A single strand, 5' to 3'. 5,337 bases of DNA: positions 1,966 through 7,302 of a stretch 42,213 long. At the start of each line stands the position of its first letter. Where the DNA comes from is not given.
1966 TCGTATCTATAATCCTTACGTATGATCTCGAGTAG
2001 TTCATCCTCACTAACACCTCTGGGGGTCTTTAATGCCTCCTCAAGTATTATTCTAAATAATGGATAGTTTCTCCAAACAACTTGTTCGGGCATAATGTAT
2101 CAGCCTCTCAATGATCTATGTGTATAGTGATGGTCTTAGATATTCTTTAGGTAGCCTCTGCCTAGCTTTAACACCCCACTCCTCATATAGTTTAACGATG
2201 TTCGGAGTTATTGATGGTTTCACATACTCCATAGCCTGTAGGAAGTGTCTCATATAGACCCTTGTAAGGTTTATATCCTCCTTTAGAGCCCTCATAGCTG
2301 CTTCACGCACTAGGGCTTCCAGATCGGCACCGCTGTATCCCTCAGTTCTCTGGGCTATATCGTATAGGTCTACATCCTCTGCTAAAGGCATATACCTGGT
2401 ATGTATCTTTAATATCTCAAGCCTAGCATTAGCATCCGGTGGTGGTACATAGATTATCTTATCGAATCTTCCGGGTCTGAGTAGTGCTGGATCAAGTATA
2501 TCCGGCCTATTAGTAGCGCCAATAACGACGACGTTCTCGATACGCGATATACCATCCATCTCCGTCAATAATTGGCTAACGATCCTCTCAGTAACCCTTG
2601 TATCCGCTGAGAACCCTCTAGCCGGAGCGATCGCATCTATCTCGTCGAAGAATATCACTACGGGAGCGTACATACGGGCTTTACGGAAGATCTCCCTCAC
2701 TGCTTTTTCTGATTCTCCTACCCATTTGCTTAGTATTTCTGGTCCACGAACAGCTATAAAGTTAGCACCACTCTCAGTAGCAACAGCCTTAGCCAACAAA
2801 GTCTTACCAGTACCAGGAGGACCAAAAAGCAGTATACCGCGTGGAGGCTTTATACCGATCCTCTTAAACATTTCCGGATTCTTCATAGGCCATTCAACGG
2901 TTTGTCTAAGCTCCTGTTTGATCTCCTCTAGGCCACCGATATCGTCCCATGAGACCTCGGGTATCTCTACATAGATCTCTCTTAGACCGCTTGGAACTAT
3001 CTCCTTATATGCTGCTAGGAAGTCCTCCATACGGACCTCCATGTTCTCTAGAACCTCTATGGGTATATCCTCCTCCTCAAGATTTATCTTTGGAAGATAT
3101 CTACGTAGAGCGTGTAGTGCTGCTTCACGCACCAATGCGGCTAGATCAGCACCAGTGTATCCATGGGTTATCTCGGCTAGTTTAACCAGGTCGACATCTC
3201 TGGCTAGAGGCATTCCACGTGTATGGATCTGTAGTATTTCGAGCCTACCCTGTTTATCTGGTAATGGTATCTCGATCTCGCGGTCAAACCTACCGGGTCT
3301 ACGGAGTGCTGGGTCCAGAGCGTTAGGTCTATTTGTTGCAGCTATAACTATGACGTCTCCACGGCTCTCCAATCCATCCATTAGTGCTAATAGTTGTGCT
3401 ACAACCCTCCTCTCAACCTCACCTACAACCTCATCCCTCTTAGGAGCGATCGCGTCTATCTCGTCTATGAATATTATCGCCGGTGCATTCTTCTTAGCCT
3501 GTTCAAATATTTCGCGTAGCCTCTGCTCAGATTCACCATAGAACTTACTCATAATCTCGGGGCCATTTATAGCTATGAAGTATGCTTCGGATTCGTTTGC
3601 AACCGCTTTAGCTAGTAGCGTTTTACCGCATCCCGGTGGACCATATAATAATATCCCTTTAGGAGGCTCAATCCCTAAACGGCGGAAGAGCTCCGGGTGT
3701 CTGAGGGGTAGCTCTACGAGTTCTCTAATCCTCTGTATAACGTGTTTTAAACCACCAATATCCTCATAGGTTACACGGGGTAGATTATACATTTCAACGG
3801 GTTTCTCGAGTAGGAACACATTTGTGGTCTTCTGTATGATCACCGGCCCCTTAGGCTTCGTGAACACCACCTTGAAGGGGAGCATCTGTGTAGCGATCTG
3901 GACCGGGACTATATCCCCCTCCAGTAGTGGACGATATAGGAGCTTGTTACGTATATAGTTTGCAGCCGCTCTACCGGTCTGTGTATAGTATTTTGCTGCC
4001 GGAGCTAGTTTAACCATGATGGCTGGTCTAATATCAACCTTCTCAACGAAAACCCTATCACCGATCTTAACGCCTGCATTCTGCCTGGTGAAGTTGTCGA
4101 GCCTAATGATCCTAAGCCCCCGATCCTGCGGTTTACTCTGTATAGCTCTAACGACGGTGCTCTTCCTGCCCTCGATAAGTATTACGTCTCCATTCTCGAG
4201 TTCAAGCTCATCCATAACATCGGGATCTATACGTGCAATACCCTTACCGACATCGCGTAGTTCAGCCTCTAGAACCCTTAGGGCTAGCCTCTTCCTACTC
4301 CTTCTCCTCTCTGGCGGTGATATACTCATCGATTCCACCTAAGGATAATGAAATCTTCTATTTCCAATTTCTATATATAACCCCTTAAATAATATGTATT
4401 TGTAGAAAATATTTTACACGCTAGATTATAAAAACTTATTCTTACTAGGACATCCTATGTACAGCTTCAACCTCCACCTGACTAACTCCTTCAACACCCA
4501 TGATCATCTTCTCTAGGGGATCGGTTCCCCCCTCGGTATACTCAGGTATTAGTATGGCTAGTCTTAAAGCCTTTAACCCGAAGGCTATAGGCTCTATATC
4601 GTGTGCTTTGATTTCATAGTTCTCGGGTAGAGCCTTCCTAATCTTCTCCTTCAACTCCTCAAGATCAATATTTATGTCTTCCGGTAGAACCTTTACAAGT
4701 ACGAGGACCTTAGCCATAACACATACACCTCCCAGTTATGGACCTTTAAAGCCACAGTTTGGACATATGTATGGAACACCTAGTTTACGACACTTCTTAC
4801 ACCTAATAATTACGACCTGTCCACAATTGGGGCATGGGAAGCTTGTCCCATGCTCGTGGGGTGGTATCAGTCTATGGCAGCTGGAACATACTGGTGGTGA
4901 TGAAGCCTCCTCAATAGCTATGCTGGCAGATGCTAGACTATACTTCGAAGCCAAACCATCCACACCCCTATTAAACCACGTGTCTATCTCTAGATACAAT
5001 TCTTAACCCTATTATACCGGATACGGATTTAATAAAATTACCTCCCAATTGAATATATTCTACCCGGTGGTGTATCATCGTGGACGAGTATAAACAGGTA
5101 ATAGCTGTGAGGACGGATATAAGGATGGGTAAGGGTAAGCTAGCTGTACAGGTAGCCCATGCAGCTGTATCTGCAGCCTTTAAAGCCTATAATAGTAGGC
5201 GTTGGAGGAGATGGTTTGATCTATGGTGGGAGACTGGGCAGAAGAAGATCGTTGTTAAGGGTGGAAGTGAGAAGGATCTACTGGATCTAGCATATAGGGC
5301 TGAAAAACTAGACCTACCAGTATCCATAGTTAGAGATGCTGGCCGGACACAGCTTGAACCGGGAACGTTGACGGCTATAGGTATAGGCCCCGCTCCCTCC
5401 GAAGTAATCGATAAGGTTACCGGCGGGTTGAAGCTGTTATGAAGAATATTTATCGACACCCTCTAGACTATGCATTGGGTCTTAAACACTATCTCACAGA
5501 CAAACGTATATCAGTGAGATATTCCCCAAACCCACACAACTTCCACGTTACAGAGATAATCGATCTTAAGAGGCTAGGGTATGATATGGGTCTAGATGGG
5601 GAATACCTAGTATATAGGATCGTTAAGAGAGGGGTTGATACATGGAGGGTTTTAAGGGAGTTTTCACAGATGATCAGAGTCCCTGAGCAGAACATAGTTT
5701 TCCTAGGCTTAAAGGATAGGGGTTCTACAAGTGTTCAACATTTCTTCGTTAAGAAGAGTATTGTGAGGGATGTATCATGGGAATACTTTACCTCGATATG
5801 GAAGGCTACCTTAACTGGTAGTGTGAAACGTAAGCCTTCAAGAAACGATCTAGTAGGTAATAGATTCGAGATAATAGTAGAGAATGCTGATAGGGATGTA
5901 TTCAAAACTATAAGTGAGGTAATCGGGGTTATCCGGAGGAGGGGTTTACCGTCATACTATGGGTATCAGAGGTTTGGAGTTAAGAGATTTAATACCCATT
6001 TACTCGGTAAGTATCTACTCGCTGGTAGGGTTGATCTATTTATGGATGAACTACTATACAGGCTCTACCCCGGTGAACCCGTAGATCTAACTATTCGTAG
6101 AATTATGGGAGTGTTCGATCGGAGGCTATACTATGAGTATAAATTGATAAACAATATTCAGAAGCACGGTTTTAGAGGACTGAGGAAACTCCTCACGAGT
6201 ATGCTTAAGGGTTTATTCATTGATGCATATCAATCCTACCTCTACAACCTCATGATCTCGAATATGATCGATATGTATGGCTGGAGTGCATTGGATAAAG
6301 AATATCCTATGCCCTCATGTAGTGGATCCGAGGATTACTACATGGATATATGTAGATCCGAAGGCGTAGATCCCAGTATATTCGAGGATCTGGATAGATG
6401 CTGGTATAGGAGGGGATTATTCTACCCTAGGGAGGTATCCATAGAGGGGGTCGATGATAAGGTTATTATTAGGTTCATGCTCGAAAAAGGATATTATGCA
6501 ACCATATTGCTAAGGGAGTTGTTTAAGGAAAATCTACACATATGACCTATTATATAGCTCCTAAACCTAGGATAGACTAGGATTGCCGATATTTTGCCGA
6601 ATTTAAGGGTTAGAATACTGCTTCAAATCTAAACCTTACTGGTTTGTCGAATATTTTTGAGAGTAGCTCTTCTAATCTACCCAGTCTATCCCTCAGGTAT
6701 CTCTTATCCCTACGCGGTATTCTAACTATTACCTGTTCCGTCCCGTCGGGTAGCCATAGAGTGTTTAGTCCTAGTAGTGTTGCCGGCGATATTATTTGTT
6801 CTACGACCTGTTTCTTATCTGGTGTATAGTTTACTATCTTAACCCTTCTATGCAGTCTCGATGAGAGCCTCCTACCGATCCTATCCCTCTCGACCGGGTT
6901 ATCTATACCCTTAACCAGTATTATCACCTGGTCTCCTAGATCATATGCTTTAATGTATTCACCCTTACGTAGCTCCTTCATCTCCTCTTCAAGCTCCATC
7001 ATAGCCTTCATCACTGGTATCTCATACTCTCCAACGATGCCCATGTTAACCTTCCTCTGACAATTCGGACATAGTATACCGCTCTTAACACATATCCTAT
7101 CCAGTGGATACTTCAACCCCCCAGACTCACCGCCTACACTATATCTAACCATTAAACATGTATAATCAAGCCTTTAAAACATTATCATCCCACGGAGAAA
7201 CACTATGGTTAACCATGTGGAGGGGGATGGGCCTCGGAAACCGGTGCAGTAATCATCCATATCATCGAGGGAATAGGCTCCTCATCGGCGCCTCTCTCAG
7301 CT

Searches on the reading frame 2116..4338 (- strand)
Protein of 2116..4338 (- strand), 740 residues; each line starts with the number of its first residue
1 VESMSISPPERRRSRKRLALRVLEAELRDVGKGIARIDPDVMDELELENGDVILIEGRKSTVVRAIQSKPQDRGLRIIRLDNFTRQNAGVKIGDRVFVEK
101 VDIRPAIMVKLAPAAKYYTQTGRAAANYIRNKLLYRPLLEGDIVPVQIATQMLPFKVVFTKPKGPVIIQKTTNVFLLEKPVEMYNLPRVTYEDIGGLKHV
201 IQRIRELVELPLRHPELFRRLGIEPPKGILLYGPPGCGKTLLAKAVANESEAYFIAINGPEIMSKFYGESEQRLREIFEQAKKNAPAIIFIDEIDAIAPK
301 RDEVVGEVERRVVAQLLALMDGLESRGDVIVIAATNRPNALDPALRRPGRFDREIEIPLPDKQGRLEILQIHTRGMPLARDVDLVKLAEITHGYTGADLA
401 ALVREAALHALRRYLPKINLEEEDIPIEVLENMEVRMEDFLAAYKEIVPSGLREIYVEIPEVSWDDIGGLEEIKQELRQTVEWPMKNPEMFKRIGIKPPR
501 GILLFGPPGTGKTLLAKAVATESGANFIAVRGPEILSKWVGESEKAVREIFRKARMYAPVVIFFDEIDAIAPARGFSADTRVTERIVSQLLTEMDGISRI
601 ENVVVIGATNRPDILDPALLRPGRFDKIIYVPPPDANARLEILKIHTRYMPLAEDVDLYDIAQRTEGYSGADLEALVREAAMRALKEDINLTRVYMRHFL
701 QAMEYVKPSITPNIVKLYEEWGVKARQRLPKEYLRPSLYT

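Call 18: search_protein_families(library=pfam, proteins=[window:2116-4338:-], max_evalue=0.01)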
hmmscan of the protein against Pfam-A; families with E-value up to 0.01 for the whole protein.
window:2116-4338:- (740 aa): 44 families (the best 25 are shown)
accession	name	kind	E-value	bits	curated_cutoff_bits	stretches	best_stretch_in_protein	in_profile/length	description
PF00004.35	AAA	-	6.1e-100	331.2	21.2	2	229-359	1-131/131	ATPase family associated with various cellular activities (AAA)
PF17862.7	AAA_lid_3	-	5.6e-37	125.3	27.2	2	655-700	1-44/45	AAA+ lid domain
PF02359.24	CDC48_N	-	3e-27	95.1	35.1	1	20-102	2-84/85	Cell division protein 48 (CDC48), N-terminal domain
PF13191.12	AAA_16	-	4.7e-15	56.9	32.6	2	217-331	15-137/167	AAA ATPase domain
PF05496.18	RuvB_N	-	7e-15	55.6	27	2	227-305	34-104/159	Holliday junction DNA helicase RuvB P-loop domain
PF02933.23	CDC48_2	-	3.9e-14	52.5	22.4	1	124-182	6-63/64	Cell division protein 48 (CDC48), domain 2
PF07724.20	AAA_2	-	1.6e-11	45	27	1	229-322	6-101/166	AAA domain (Cdc48 subfamily)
PF06068.19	TIP49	-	4.2e-11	43.1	23.8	2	500-554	51-106/347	TIP49 P-loop domain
PF13173.12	AAA_14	-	5.9e-11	42.9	27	2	229-298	5-75/129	AAA domain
PF13401.12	AAA_22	-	7.3e-11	42.9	27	1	229-297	8-96/130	AAA domain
PF07728.20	AAA_5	-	2.3e-10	41.1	22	2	229-347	2-137/139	AAA domain (dynein-related subfamily)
PF13671.12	AAA_33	-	8.2e-10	39.6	27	2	229-335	2-78/143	AAA domain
PF23902.1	AAA_lid_PRS2_C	-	1.1e-09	38.7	34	2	637-689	2-55/73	PRS2 AAA+ lid C-terminal domain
PF01695.23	IstB_IS21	-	3.2e-08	33.8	24.1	0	501-524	94-117/238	IstB-like ATP binding protein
PF13521.12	AAA_28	-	3.9e-08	34.1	27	0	229-280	2-49/164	AAA domain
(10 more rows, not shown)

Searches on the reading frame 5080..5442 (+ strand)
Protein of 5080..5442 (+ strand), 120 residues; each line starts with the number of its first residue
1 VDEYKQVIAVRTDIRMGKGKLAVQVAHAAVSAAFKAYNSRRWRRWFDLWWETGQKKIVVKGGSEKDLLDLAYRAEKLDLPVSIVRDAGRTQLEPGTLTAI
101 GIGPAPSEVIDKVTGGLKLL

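Call 78: search_protein_families(library=pfam, proteins=[window:5080-5442:+], max_evalue=0.001)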
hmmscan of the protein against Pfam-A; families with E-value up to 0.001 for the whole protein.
window:5080-5442:+ (120 aa): 1 family
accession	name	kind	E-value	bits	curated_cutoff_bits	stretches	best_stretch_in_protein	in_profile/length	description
PF01981.21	PTH2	-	2.5e-41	140.9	23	1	4-120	1-115/115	Peptidyl-tRNA hydrolase PTH2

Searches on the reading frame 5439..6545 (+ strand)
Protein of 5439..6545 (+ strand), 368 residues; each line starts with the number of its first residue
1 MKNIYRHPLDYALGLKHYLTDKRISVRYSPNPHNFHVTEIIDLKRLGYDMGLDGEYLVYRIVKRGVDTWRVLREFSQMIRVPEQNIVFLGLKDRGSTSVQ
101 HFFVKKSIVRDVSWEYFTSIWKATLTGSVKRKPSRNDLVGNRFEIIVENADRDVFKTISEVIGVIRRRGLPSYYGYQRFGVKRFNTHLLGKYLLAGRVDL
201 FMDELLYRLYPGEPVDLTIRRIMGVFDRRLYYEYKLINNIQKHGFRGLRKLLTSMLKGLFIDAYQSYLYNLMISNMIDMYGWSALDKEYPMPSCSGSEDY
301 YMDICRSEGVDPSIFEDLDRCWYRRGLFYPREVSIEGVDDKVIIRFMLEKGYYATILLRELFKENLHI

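Call 78: search_protein_families(library=pfam, proteins=[window:5439-6545:+], max_evalue=0.001)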
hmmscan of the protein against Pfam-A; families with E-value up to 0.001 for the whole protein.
window:5439-6545:+ (368 aa): 1 family
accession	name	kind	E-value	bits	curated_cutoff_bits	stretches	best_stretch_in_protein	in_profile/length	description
PF01142.23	TruD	-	2.5e-53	181.9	27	2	13-279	2-283/412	tRNA pseudouridine synthase D (TruD)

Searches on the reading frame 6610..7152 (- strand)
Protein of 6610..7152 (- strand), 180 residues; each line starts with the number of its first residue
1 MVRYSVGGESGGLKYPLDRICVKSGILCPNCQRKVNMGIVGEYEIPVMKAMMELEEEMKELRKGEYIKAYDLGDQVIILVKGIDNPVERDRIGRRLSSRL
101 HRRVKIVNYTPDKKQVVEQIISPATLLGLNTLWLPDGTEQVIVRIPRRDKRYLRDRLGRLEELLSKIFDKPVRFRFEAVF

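Call 78: search_protein_families(library=pfam, proteins=[window:6610-7152:-], max_evalue=0.001)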
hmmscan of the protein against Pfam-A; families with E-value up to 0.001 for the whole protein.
window:6610-7152:- (180 aa): 1 family
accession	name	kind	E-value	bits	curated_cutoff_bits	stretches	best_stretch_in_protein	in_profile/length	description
PF13184.12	KH_5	-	0.00066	20.2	27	0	94-128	31-66/69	NusA-like KH domain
